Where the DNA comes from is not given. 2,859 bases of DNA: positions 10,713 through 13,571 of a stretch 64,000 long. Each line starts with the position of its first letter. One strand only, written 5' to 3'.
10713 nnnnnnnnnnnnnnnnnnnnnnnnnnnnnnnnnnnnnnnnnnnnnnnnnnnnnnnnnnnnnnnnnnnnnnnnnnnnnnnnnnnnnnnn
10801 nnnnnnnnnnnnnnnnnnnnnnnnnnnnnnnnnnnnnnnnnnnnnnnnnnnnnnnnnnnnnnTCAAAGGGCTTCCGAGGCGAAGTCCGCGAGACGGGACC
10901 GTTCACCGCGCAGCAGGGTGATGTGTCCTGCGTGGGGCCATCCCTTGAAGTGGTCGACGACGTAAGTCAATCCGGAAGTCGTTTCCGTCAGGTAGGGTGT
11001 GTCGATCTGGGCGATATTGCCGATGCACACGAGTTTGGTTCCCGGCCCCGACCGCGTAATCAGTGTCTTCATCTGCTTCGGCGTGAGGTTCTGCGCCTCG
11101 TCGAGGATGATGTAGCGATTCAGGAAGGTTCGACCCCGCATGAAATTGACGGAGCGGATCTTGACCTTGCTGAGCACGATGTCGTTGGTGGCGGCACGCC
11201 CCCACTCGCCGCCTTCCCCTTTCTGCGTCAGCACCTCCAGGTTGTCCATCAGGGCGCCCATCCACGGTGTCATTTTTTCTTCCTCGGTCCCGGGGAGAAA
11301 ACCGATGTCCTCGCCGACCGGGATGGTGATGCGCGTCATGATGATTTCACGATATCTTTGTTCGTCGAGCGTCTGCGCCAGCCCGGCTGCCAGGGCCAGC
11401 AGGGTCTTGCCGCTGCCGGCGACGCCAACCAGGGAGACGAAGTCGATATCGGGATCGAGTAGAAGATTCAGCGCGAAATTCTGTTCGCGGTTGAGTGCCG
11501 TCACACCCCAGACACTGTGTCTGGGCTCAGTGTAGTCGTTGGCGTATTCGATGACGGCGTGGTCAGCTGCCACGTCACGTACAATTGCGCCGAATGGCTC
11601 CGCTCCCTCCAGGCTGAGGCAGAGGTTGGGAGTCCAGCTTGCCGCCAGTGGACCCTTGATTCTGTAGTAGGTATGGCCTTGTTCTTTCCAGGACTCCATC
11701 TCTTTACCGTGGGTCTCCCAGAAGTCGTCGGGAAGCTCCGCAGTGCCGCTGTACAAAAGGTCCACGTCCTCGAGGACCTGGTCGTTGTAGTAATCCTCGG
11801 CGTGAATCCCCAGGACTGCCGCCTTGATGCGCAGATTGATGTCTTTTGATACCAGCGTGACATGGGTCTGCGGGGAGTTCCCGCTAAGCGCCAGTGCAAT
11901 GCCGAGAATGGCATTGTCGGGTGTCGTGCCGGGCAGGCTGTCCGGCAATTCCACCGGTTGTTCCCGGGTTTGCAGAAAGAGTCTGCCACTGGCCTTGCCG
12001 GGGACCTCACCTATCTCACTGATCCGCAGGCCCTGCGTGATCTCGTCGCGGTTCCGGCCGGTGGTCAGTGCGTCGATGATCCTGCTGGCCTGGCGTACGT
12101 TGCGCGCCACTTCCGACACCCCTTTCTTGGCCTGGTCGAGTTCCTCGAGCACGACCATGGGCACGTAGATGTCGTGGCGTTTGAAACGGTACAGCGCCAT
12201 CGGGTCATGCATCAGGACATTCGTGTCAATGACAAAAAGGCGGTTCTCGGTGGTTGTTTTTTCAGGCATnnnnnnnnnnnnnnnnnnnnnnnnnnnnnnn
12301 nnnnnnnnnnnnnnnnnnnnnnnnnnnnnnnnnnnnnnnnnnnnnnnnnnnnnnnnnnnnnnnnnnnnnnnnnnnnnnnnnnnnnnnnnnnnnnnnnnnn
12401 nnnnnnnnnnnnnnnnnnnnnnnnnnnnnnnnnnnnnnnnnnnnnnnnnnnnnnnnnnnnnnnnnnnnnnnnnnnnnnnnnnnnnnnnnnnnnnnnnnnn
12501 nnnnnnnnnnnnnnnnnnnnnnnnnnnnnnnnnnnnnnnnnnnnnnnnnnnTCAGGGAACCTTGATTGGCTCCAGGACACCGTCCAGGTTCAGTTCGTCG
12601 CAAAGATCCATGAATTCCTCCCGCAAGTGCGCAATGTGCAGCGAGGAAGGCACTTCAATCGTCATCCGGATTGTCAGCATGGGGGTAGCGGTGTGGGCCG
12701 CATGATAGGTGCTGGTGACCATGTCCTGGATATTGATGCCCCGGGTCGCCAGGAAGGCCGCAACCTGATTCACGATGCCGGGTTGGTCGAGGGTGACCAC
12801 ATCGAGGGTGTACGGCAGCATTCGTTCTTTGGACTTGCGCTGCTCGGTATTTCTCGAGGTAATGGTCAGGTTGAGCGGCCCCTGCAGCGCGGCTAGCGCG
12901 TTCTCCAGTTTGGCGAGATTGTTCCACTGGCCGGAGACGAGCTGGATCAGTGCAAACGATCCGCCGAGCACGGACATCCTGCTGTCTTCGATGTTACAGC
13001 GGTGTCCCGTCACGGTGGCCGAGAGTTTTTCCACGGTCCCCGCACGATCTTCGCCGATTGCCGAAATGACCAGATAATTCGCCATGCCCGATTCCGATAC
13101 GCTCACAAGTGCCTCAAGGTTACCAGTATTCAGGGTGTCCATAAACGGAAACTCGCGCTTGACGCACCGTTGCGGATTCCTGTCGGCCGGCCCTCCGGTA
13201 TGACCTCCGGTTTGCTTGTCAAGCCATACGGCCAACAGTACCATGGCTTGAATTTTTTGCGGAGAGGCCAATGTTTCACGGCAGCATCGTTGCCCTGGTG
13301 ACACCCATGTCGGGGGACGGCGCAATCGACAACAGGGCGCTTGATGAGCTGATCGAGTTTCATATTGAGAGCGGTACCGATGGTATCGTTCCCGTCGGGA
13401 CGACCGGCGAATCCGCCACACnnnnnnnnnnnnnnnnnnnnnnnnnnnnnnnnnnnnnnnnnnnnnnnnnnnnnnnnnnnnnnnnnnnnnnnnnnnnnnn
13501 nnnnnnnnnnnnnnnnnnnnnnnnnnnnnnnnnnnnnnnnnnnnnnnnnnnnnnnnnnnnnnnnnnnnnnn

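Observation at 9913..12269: PIN-PhoH (PhoH2) RNase/helicase gene immediately upstream of a secreted Lig E-type ATP-dependent DNA ligase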

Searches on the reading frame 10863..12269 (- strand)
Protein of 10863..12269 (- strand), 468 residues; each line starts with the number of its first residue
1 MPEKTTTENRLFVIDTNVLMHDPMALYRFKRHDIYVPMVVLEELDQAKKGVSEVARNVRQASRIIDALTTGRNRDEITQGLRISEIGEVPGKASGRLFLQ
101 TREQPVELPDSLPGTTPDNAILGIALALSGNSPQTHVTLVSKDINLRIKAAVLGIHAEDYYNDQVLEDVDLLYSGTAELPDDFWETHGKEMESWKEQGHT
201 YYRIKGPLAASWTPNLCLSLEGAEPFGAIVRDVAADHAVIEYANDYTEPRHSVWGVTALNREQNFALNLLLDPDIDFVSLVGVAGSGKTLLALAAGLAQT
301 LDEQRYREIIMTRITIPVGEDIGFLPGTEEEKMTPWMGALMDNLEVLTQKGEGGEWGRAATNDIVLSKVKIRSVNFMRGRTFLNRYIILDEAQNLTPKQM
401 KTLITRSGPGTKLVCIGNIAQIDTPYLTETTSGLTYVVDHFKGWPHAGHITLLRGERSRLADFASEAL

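Call 3: search_protein_families(library=pfam, proteins=[window:10863-12269:-])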
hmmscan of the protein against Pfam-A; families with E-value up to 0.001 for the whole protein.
window:10863-12269:- (468 aa): 4 families
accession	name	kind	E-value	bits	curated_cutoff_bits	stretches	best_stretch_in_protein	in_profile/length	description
PF02562.22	PhoH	-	2.6e-44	151.6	27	1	256-453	2-187/205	PhoH-like protein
PF13638.12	PIN_4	-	2.1e-35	122.3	21.9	1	12-160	1-131/132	PIN domain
PF13604.12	AAA_30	-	4.8e-05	23.6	27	0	259-422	2-128/191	AAA domain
PF13401.12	AAA_22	-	0.00022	22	27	0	277-408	7-109/130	AAA domain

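Call 4: search_protein_families(library=ncbifam, proteins=[window:10863-12269:-])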
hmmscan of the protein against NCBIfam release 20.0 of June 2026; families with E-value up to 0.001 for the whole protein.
window:10863-12269:- (468 aa): 2 families
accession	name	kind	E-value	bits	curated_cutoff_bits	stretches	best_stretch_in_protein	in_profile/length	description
NF053827.1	RNA5-3helPhoH2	equivalog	8e-68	229.4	680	1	10-467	2-422/427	RNA 5'-3' helicase PhoH2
NF007827.1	PRK10536.1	equivalog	2.7e-26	92.5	380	1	279-443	70-226/253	phosphate starvation-inducible protein PhoH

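Call 14: find_encoding_contigs(protein=window:10863-12269:-, flank=10000, max_places=6)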
Protein window:10863-12269:- (468 aa): 1 contig read that carries it; 1 place shown.
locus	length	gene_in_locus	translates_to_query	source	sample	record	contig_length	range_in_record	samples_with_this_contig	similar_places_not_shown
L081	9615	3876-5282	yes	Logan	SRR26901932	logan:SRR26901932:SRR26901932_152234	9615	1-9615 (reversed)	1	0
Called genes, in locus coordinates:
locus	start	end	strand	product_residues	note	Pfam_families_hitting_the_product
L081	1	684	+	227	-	?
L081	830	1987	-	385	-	PF06804:BamC_C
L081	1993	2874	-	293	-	PF00701:DHDPS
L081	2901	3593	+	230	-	PF13291:ACT_4 (faint), PF13740:ACT_6, PF22629:ACT_AHAS_ss (faint), PF01842:ACT (weak)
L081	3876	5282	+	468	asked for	PF13638:PIN_4, PF02562:PhoH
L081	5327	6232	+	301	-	PF01068:DNA_ligase_A_M, PF14743:DNA_ligase_OB_2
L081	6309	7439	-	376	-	PF01594:AI-2E_transport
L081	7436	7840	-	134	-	-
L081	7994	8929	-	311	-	PF00126:HTH_1, PF03466:LysR_substrate, PF12849:PBP_like_2 (weak)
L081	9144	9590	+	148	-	PF13511:DUF4124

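Call 15: find_homologous_proteins(query=window:10863-12269:-)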
Query window:10863-12269:- (468 aa): 8000 proteins with E <= 0.001 among 8000 candidates; the best 120 are listed.
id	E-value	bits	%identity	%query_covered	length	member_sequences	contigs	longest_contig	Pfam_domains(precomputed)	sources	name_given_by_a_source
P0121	0.0e+0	1060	100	100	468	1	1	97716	PF13638.13,PF02562.23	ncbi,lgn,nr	ncbi:MAG: PhoH family protein [Pseudomonadota bacterium]|nr:PhoH family protein [Pseudomonadota bact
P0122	7.2e-283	956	91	100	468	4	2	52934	PF13638.13,PF13604.13,PF02562.23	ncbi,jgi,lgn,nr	ncbi:MAG: PhoH family protein [Gammaproteobacteria bacterium]|jgi:PhoH-like ATPase|nr:PhoH family pr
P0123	5.9e-240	815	76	100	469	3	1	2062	PF13638.13,PF13604.13,PF13401.13,PF02562.23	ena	-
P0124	1.9e-239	813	76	100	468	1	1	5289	PF13638.13,PF13604.13,PF02562.23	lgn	-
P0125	1.2e-237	807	-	-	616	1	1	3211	PF13638.13,PF13604.13,PF13245.13,PF13401.13,PF00931.29,PF02562.23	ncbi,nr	ncbi:MAG: PhoH family protein, partial [Acetobacteraceae bacterium]|nr:PhoH family protein [Acetobac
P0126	6.4e-237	805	75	100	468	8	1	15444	PF13638.13,PF13604.13,PF02562.23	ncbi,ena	-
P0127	1.6e-235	800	75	100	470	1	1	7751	PF13638.13,PF13604.13,PF02562.23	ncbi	-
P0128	5.8e-235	798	74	98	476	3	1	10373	PF13638.13,PF13604.13,PF02562.23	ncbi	-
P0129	1.5e-234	797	75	98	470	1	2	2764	PF13638.13,PF13604.13,PF02562.23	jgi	jgi:PhoH-like ATPase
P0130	3.8e-234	796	75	99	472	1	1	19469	PF13638.13,PF13604.13,PF13401.13,PF02562.23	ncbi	-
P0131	4.5e-234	795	74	100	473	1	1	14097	PF13638.13,PF13604.13,PF02562.23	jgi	jgi:PhoH-like ATPase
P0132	1.9e-233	793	75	99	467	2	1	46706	PF13638.13,PF13604.13,PF13401.13,PF02562.23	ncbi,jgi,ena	-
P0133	8.2e-232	788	74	98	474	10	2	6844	PF13638.13,PF13604.13,PF02562.23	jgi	jgi:PhoH-like ATPase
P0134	1.5e-231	787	74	100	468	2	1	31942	PF13638.13,PF13604.13,PF02562.23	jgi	-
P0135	3.5e-231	786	73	99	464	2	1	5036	PF13638.13,PF13604.13,PF02562.23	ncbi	-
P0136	1.9e-230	783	74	98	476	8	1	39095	PF13638.13,PF13604.13,PF02562.23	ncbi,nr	ncbi:MAG: PhoH family protein [Gammaproteobacteria bacterium]|nr:PhoH family protein [Gammaproteobac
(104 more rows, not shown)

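Call 16: find_encoding_contigs(protein=P0122, flank=8000, max_places=2)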
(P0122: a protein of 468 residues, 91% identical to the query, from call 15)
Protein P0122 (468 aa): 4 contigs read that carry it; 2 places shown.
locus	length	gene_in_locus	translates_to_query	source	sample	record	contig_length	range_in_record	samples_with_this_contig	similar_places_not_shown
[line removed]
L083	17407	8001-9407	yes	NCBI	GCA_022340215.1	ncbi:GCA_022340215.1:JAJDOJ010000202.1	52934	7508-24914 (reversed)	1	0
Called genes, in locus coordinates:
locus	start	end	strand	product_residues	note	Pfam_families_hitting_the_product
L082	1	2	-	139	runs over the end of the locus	PF00210:Ferritin (faint), PF02915:Rubrerythrin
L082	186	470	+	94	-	PF02609:Exonuc_VII_S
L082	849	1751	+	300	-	PF00348:polyprenyl_synt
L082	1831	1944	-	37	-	-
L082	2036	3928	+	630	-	PF13292:DXP_synthase_N, PF00676:E1_dh (weak), PF02779:Transket_pyr, PF02780:Transketolase_C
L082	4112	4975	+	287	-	PF02649:GCHY-1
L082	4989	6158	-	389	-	PF06804:BamC_C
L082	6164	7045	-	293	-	PF00701:DHDPS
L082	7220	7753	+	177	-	PF13291:ACT_4 (faint), PF13740:ACT_6, PF22629:ACT_AHAS_ss (faint), PF01842:ACT (weak)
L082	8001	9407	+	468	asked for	PF13638:PIN_4, PF02562:PhoH, PF13604:AAA_30 (faint)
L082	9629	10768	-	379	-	PF01594:AI-2E_transport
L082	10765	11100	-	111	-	-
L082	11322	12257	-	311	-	PF00126:HTH_1, PF03466:LysR_substrate, PF12849:PBP_like_2 (weak), PF12727:PBP_like (weak)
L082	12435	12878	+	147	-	PF13511:DUF4124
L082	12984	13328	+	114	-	PF01187:MIF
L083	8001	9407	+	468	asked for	PF13638:PIN_4, PF02562:PhoH, PF13604:AAA_30 (faint)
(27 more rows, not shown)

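Call 17: find_encoding_contigs(protein=P0132, flank=8000, max_places=1)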
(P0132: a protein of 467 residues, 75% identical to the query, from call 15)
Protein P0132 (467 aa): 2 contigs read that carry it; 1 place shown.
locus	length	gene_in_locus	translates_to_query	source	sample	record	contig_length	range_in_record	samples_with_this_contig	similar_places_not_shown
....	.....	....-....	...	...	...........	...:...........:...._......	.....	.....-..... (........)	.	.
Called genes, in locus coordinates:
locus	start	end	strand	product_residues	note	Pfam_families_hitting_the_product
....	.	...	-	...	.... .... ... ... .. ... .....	?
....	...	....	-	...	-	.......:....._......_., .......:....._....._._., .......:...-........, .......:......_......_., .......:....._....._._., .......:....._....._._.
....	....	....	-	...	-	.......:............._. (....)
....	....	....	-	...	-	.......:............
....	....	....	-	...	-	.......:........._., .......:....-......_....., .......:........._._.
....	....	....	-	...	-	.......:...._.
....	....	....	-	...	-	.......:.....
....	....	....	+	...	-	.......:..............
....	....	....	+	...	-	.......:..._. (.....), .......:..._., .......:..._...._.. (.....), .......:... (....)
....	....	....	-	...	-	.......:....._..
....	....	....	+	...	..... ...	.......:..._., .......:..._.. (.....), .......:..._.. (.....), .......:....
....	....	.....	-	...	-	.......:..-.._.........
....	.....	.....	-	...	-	-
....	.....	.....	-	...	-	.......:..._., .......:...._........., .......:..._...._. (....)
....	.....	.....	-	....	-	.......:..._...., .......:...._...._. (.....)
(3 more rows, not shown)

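Call 18: find_encoding_contigs(protein=P0134, flank=8000, max_places=1)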
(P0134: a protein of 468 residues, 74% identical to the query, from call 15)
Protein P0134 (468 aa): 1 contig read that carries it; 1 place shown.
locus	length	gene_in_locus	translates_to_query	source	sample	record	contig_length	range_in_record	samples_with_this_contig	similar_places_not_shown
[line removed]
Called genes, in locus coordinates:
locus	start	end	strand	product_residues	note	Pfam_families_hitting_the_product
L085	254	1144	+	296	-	PF00348:polyprenyl_synt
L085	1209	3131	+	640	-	PF13292:DXP_synthase_N, PF02779:Transket_pyr, PF02780:Transketolase_C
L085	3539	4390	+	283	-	PF02649:GCHY-1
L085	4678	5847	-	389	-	PF06804:BamC_C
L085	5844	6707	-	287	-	PF00701:DHDPS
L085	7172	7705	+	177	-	PF13291:ACT_4 (faint), PF13740:ACT_6, PF01842:ACT (weak), PF22629:ACT_AHAS_ss (weak)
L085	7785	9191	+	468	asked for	PF13638:PIN_4, PF02562:PhoH, PF13604:AAA_30 (weak)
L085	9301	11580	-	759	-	PF00069:Pkinase, PF07714:PK_Tyr_Ser-Thr, PF03109:ABC1 (weak), PF14531:Kinase-like (faint), PF08668:HDOD, PF01590:GAF, PF13185:GAF_2 (weak)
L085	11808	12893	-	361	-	PF01594:AI-2E_transport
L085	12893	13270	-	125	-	-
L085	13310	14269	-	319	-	PF00126:HTH_1, PF03466:LysR_substrate, PF12849:PBP_like_2 (weak), PF12727:PBP_like (weak)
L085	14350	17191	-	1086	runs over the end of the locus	PF00873:ACR_tran, PF03176:MMPL, PF02355:SecD_SecF_C (faint)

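Call 19: find_encoding_contigs(protein=P0136, flank=8000, max_places=1)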
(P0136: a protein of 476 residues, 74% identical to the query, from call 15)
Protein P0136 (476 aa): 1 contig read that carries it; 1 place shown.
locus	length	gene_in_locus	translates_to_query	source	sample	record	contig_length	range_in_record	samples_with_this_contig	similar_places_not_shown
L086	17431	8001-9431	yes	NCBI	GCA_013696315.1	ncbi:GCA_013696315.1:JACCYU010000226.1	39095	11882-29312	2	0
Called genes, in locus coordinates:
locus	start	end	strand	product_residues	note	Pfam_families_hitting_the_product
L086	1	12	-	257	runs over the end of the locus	PF13852:DUF4197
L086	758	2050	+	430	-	-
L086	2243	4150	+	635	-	PF13292:DXP_synthase_N, PF02775:TPP_enzyme_C (weak), PF02779:Transket_pyr, PF02780:Transketolase_C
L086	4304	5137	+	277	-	PF02649:GCHY-1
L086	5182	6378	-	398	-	PF06804:BamC_C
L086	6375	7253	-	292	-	PF00701:DHDPS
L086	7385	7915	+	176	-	PF01842:ACT (faint), PF13291:ACT_4 (faint), PF13740:ACT_6, PF22629:ACT_AHAS_ss (faint)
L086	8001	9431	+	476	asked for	PF13638:PIN_4, PF02562:PhoH, PF13604:AAA_30 (weak)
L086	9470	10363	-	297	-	PF00126:HTH_1, PF03466:LysR_substrate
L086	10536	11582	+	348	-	PF00274:Glycolytic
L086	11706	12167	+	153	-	PF13511:DUF4124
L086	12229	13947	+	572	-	PF00587:tRNA-synt_2b, PF04073:tRNA_edit, PF03129:HGTP_anticodon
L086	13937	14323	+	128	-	PF13698:DUF4156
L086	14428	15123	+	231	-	PF00753:Lactamase_B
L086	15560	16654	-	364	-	PF04055:Radical_SAM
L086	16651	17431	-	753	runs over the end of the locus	PF00989:PAS, PF08448:PAS_4, PF13426:PAS_9, PF08447:PAS_3, PF08448:PAS_4, PF13426:PAS_9, PF08447:PAS_3, PF00512:HisKA, +3 more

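Call 29: search_solved_structures(query=window:10863-12269:-, max_evalue=0.001)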
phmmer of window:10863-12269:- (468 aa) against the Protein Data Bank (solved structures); distinct sequences matched with E-value up to 0.001: 1.
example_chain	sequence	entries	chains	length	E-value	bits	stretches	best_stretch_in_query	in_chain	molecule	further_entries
3b85_A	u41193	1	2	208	3.2e-26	95.2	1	279-437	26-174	Phosphate starvation-inducible protein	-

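Call 36: find_encoding_contigs(protein=P0126, flank=4000, max_places=1)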
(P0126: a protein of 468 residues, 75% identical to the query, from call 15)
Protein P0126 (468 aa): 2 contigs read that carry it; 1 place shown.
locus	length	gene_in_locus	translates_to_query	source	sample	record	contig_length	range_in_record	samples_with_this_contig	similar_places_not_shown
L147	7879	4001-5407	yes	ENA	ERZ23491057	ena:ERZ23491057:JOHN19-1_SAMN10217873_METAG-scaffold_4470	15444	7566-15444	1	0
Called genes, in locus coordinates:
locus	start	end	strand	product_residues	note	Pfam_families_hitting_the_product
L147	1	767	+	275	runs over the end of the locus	PF02649:GCHY-1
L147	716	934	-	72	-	-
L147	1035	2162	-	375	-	PF06804:BamC_C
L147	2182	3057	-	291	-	PF00701:DHDPS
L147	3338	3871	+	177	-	PF13740:ACT_6, PF01842:ACT (weak), PF22629:ACT_AHAS_ss (weak)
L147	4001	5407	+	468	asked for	PF13638:PIN_4, PF02562:PhoH, PF13604:AAA_30 (weak)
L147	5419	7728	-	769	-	PF00069:Pkinase, PF07714:PK_Tyr_Ser-Thr, PF08668:HDOD, PF01590:GAF (faint)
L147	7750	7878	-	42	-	?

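Call 37: find_encoding_contigs(protein=P0130, flank=4000, max_places=1)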
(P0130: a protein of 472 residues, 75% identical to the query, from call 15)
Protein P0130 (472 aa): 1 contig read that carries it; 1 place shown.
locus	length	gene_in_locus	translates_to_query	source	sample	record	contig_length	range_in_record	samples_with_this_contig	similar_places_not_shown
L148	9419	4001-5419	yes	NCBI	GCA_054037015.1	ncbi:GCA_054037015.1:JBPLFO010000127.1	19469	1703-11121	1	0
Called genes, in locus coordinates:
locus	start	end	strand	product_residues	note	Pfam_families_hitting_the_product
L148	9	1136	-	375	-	PF06804:BamC_C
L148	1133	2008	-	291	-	PF00701:DHDPS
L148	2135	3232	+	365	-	PF00762:Ferrochelatase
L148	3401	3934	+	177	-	PF13291:ACT_4 (faint), PF13740:ACT_6, PF22629:ACT_AHAS_ss (faint), PF01842:ACT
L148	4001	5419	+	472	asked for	PF13638:PIN_4, PF02562:PhoH, PF13604:AAA_30 (weak), PF13401:AAA_22 (faint)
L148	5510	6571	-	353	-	PF01594:AI-2E_transport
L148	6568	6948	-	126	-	-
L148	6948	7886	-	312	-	PF00126:HTH_1, PF03466:LysR_substrate, PF12849:PBP_like_2 (faint)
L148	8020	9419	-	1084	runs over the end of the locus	PF00873:ACR_tran, PF02355:SecD_SecF_C (faint)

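Call 38: find_encoding_contigs(protein=P0124, flank=4000, max_places=1)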
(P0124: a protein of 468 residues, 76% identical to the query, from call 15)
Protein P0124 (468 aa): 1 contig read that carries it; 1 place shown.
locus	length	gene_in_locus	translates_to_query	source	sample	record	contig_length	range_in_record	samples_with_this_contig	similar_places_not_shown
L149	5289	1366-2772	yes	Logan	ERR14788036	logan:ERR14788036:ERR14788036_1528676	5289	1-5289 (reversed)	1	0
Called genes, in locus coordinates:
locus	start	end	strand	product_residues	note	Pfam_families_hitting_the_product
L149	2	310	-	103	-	?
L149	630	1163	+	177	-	PF13291:ACT_4 (faint), PF13740:ACT_6, PF01842:ACT (weak), PF22629:ACT_AHAS_ss (weak)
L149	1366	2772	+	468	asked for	PF13638:PIN_4, PF02562:PhoH, PF13604:AAA_30 (weak)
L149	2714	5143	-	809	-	PF00069:Pkinase, PF01636:APH (faint), PF07714:PK_Tyr_Ser-Thr, PF03109:ABC1 (weak), PF08668:HDOD, PF01590:GAF (weak)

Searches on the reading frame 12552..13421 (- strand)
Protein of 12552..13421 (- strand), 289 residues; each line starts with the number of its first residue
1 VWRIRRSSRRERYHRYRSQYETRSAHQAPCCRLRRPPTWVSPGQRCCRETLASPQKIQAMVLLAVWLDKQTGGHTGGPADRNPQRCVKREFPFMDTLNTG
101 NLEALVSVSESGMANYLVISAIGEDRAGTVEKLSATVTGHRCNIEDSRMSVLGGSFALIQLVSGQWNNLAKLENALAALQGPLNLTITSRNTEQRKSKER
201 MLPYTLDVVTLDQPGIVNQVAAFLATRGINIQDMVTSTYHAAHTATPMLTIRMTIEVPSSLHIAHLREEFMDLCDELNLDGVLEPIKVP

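Call 3: search_protein_families(library=pfam, proteins=[window:12552-13421:-])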
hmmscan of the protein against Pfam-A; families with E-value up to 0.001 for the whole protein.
window:12552-13421:- (289 aa): 4 families
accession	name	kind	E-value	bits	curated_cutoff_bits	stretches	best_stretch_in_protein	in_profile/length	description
PF13740.12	ACT_6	-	7.7e-24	83.8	23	1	116-186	2-72/76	ACT domain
PF01842.31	ACT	-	3.1e-09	36.9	27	1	205-274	2-65/66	ACT domain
PF13291.12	ACT_4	-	2.4e-08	35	27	1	201-267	4-66/80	ACT domain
PF22629.2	ACT_AHAS_ss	-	3e-05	24.5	27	1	206-258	1-47/67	AHAS small subunit-like ACT domain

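Call 4: search_protein_families(library=ncbifam, proteins=[window:12552-13421:-])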
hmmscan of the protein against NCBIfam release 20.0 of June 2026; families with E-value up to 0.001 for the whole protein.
window:12552-13421:- (289 aa): 7 families
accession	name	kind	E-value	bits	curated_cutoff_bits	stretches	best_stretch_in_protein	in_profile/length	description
NF008612.0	PRK11589.1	equivalog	3.9e-32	111.2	267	1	115-284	7-176/189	glycine cleavage system transcriptional repressor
NF001220.0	PRK00194.1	equivalog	6e-16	58.6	74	2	116-192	3-81/90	ACT domain-containing protein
NF004684.0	PRK06027.1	subfamily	2.7e-07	30.6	223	1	203-278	6-78/286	formyltetrahydrofolate deformylase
NF002837.0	PRK03059.1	equivalog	0.00021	19.5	1010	0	103-168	774-839/857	[protein-PII] uridylyltransferase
TIGR01127.1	ilvA_1Cterm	equivalog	0.00034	19.7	378.75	0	206-272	308-373/380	threonine ammonia-lyase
NF006352.0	PRK08577.1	equivalog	0.00038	20.5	140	0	204-235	57-88/136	hypothetical protein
TIGR01327.1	PGDH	equivalog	0.00075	18.4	454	0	206-252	454-500/525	phosphoglycerate dehydrogenase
